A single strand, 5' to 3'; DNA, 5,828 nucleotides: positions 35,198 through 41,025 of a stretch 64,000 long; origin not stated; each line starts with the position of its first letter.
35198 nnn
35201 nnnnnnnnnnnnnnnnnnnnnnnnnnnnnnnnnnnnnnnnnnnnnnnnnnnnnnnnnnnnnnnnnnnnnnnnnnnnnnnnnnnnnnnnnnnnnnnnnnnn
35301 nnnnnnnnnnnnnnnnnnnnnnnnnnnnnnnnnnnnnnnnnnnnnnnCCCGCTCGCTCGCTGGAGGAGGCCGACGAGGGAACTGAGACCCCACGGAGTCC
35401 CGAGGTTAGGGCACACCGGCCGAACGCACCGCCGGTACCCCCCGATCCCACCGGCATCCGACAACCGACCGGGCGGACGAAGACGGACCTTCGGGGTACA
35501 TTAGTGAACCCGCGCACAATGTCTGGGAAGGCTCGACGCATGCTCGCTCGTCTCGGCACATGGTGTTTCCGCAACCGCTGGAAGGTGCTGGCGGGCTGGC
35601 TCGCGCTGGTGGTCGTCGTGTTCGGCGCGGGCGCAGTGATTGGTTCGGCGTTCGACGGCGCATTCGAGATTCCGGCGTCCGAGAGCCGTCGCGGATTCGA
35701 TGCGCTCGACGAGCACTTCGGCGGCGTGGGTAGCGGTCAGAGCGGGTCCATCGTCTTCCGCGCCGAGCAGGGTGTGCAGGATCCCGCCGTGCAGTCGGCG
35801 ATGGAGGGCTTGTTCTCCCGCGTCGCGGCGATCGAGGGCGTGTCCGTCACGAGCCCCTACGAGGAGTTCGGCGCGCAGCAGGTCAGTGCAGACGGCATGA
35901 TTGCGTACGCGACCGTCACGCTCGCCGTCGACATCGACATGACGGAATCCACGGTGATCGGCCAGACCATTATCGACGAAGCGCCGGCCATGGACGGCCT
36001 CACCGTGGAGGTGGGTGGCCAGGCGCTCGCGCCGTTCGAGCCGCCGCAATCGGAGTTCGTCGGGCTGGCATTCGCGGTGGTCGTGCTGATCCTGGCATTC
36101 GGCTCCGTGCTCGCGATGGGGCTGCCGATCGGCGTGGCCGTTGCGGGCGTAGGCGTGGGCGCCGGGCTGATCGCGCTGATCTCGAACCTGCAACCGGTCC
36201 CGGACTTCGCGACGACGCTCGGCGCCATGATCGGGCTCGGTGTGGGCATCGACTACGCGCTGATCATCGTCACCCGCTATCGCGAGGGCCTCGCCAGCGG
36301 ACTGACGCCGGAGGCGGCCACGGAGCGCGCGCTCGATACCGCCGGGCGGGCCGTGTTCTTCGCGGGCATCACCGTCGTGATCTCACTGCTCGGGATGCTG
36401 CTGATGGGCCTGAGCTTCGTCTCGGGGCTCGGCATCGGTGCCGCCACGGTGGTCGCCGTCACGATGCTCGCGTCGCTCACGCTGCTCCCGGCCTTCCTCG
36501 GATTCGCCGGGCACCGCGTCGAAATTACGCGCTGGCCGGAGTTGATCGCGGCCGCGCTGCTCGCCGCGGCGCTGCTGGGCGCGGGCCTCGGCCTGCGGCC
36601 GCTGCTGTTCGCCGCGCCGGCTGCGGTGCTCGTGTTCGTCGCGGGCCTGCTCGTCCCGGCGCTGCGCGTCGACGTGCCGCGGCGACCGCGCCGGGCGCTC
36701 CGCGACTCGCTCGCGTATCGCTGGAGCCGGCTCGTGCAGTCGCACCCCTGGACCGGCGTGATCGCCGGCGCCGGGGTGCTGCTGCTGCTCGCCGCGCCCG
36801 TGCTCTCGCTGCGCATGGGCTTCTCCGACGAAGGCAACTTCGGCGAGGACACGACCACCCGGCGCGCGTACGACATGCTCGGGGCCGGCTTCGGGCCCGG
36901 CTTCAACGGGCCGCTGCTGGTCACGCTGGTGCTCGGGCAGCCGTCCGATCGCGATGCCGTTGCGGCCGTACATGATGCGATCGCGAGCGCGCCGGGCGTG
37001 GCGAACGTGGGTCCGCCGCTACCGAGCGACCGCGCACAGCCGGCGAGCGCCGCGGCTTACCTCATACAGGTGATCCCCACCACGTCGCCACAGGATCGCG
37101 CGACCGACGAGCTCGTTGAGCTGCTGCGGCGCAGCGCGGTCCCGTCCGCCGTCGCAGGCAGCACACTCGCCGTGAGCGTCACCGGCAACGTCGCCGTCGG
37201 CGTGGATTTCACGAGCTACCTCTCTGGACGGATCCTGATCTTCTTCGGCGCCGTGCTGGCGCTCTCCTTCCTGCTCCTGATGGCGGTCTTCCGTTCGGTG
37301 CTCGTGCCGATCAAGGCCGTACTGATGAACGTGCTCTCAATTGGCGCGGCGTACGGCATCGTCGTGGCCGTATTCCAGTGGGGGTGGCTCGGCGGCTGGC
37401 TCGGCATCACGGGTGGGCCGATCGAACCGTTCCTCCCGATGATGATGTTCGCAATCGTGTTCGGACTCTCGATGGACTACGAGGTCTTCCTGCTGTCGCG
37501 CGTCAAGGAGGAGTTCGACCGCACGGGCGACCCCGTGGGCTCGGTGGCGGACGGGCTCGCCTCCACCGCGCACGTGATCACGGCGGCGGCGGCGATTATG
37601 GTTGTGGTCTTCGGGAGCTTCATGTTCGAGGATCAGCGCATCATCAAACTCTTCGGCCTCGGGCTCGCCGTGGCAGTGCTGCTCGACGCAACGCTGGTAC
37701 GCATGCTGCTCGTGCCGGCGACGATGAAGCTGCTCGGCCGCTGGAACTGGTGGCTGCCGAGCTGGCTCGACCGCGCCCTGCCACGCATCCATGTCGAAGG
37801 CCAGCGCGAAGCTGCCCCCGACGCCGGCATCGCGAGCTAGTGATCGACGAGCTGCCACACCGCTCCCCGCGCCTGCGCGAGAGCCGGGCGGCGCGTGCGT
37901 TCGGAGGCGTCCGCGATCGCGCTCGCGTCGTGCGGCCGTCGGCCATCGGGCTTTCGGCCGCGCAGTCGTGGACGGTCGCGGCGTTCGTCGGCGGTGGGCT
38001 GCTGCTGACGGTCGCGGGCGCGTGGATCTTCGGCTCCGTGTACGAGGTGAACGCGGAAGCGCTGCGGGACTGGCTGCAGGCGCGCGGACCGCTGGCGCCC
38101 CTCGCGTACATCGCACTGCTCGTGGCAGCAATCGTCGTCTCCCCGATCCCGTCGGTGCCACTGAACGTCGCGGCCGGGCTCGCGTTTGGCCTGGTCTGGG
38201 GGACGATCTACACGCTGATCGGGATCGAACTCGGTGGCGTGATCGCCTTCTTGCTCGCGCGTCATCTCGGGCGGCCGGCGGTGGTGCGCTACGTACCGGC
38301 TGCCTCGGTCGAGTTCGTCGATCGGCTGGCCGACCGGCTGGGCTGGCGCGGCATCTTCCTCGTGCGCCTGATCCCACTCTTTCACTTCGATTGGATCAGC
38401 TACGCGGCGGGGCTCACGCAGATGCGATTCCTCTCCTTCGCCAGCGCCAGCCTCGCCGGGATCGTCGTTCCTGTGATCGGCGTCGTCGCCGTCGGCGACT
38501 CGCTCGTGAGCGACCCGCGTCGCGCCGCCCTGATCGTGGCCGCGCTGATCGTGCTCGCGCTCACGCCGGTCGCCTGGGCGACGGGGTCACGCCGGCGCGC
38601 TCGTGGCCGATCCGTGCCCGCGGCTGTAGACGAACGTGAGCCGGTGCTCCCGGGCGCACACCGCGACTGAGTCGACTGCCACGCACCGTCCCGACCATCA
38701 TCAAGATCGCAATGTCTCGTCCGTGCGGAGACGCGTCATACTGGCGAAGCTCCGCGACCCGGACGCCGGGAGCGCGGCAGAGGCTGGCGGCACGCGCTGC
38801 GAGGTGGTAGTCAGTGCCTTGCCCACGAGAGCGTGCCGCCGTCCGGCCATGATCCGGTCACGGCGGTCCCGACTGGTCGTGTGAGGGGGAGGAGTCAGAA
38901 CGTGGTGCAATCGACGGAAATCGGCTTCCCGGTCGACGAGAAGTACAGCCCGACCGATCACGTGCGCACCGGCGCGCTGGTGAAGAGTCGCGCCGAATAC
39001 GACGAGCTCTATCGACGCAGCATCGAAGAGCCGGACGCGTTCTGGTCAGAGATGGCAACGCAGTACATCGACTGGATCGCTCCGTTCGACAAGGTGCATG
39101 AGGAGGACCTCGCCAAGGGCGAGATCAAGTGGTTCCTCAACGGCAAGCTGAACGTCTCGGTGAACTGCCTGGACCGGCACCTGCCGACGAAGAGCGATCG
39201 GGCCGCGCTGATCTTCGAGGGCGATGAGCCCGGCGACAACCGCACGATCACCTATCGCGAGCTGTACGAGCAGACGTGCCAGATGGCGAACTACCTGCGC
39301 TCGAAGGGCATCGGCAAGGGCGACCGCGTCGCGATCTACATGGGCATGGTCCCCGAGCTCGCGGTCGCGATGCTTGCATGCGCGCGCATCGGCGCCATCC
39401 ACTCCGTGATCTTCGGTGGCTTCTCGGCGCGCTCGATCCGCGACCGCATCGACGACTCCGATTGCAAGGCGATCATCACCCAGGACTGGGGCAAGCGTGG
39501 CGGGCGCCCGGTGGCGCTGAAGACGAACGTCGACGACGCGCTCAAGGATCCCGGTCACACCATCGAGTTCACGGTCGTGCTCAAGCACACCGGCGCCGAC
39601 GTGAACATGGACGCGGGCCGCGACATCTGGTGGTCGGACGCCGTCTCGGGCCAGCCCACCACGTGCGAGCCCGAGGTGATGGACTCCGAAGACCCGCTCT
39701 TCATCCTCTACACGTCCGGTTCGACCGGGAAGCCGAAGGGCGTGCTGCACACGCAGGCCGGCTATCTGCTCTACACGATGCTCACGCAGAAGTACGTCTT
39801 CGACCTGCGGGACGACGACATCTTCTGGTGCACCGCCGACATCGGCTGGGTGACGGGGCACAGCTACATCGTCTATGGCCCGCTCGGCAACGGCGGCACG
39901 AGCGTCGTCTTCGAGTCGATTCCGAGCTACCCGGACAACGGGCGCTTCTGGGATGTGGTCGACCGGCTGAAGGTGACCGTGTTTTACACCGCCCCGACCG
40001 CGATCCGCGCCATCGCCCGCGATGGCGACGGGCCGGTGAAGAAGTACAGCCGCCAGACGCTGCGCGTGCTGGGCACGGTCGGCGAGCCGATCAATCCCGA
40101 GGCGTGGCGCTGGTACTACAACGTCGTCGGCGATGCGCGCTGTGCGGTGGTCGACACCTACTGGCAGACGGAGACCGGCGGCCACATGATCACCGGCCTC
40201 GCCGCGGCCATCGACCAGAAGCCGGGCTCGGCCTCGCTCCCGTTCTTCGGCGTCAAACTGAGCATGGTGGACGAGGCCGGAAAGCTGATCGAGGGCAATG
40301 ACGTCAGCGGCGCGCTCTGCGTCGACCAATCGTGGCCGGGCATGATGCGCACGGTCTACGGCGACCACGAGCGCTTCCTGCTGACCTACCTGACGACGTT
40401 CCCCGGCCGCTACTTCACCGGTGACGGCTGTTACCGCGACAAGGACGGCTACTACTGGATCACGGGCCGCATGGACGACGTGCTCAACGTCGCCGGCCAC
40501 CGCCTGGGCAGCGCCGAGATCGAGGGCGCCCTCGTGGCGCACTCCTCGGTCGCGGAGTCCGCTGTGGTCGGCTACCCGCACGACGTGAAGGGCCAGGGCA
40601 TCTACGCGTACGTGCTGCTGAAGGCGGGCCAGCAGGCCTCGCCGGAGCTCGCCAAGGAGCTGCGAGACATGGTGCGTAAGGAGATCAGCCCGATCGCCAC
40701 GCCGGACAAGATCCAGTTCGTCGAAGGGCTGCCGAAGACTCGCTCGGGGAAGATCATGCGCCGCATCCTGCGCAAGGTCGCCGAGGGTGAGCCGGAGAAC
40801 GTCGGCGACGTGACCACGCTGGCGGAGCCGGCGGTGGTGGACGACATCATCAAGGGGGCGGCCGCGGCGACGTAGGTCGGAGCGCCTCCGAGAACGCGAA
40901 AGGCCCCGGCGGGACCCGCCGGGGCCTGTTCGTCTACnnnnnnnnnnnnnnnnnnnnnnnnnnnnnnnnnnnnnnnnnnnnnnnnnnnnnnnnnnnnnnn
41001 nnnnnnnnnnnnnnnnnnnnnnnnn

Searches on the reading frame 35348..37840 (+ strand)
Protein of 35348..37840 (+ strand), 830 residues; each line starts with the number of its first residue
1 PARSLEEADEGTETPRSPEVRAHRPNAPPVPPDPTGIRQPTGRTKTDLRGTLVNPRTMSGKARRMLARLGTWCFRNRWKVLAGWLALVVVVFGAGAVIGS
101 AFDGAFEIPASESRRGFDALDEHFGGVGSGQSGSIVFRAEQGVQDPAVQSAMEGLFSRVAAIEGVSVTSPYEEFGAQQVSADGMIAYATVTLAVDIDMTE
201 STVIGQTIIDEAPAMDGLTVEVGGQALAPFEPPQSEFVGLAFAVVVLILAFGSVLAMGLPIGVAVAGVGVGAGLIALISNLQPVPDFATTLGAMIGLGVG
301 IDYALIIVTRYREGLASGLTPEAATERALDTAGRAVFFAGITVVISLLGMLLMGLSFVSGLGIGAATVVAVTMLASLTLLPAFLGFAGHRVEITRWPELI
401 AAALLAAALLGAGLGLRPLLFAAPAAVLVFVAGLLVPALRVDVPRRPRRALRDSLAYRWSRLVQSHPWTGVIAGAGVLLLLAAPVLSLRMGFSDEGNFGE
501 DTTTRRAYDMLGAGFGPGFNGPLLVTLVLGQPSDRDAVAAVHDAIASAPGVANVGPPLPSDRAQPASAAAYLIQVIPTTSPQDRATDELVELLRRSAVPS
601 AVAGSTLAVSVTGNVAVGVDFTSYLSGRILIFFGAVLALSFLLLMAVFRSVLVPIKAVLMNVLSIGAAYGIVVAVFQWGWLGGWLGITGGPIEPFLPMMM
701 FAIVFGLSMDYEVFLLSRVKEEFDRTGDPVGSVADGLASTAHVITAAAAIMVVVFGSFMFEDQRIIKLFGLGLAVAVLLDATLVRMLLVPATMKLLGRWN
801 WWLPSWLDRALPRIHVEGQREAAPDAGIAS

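Call 70: search_protein_families(library=pfam, proteins=[window:35348-37840:+], max_evalue=0.000001)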
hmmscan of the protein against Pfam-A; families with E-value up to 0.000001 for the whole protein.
window:35348-37840:+ (830 aa): 1 family
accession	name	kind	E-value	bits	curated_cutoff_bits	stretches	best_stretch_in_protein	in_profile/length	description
PF03176.21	MMPL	-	4.1e-81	272.9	20.5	2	107-398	3-321/333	MMPL family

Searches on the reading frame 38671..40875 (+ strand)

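Call 70: search_protein_families(library=pfam, proteins=[window:38671-40875:+], max_evalue=0.000001)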
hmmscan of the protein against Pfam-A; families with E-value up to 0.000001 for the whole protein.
window:38671-40875:+ (734 aa): 3 families
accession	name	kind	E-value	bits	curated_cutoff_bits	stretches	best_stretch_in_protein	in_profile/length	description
PF00501.34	AMP-binding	-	6.9e-89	298.7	29.9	1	169-561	3-382/384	AMP-binding enzyme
PF13193.12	AMP-binding_C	-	5.3e-26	91.8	24.5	1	616-694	1-76/76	AMP-binding enzyme C-terminal domain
PF16177.11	ACAS_N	-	1.2e-21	76.7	27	1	110-166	1-55/55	Acetyl-coenzyme A synthetase N-terminus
